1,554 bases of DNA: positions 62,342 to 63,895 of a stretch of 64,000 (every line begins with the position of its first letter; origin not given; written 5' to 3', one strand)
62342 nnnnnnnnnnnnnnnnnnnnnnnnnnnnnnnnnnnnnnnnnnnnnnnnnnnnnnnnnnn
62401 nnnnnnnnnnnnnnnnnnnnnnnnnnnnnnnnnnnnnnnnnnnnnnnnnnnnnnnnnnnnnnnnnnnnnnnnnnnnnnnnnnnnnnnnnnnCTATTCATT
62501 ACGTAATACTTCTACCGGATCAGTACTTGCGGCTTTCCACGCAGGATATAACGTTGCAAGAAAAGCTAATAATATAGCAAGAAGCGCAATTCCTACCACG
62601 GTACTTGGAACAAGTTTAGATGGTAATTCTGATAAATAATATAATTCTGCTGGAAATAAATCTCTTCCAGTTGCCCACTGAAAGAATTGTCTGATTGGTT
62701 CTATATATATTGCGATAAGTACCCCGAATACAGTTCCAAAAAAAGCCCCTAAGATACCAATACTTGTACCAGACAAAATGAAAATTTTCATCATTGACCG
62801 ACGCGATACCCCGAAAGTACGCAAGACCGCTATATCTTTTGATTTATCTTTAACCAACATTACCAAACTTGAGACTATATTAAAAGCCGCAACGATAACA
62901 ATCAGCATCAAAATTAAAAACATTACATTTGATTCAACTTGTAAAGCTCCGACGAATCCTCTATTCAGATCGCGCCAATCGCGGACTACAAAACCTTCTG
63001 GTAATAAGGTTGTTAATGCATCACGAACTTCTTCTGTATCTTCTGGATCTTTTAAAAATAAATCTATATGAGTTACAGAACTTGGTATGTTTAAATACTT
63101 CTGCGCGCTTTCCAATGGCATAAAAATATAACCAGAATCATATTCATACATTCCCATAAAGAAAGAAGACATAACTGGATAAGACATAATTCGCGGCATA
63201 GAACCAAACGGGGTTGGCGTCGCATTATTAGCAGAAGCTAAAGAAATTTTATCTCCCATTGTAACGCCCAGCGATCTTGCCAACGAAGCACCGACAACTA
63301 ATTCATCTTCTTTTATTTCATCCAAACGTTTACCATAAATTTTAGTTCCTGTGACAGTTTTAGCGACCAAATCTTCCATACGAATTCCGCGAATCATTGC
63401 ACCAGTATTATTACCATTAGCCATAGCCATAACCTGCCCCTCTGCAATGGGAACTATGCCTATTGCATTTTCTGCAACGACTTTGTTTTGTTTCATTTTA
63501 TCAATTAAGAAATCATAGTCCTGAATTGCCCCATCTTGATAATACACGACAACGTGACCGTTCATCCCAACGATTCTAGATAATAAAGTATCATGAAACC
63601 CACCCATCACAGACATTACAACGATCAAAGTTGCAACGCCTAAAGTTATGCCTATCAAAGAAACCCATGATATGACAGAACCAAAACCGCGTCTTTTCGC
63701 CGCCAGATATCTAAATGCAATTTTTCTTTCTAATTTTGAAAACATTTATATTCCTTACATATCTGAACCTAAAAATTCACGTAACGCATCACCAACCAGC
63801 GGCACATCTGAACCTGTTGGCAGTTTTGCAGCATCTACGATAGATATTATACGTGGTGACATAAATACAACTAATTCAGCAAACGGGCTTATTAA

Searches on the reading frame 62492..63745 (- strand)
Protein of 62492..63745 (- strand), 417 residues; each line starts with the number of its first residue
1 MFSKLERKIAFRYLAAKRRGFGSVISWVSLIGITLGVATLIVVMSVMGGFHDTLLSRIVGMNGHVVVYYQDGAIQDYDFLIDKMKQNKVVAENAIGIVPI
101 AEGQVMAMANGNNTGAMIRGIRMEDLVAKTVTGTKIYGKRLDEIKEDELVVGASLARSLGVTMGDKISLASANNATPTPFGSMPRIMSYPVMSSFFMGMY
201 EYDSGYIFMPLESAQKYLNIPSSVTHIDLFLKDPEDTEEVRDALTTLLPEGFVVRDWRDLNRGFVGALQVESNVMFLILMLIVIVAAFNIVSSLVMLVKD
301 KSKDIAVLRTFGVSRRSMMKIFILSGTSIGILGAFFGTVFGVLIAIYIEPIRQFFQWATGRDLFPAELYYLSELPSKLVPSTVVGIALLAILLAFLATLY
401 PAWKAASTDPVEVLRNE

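Call 14: search_protein_families(library=pfam, proteins=[window:62492-63745:-], max_evalue=0.0001)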
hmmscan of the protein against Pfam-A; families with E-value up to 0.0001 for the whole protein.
window:62492-63745:- (417 aa): 2 families
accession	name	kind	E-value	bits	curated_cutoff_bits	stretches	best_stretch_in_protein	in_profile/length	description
PF02687.27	FtsX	-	6.3e-16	59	25.5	1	277-410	2-120/120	FtsX-like permease C-terminal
PF12704.14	MacB_PCD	-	1.6e-14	55.1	27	1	26-246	1-206/207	MacB-like periplasmic core domain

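Call 79: find_encoding_contigs(protein=window:62492-63745:-, flank=10000, max_places=1)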
Protein window:62492-63745:- (417 aa): 7 contigs read that carry it; 1 place shown.
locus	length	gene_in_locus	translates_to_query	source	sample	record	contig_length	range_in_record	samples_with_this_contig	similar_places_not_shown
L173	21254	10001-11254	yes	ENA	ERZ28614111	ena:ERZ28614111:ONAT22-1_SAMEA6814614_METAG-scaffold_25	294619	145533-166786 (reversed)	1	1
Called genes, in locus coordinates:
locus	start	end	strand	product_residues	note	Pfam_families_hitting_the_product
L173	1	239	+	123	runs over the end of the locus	-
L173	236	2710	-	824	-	PF05170:AsmA (weak)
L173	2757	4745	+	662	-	PF00270:DEAD (faint), PF04851:ResIII, PF17757:UvrB_inter, PF27431:UvrB_3rd, PF00271:Helicase_C, PF12344:UvrB, PF02151:UVR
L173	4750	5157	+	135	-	PF02367:TsaE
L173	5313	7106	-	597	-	PF06723:MreB_Mbl (weak), PF11104:PilM_2 (weak), PF14450:FtsA, PF00834:Ribul_P_3_epim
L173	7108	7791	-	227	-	PF03799:FtsQ_DivIB_C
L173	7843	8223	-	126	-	-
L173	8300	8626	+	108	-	-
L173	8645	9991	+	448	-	-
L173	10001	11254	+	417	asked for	PF12704:MacB_PCD, PF02687:FtsX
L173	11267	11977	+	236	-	PF00005:ABC_tran, PF02463:SMC_N (faint), PF13304:AAA_21 (faint)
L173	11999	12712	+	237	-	-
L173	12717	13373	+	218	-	-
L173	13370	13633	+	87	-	-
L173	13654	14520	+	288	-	-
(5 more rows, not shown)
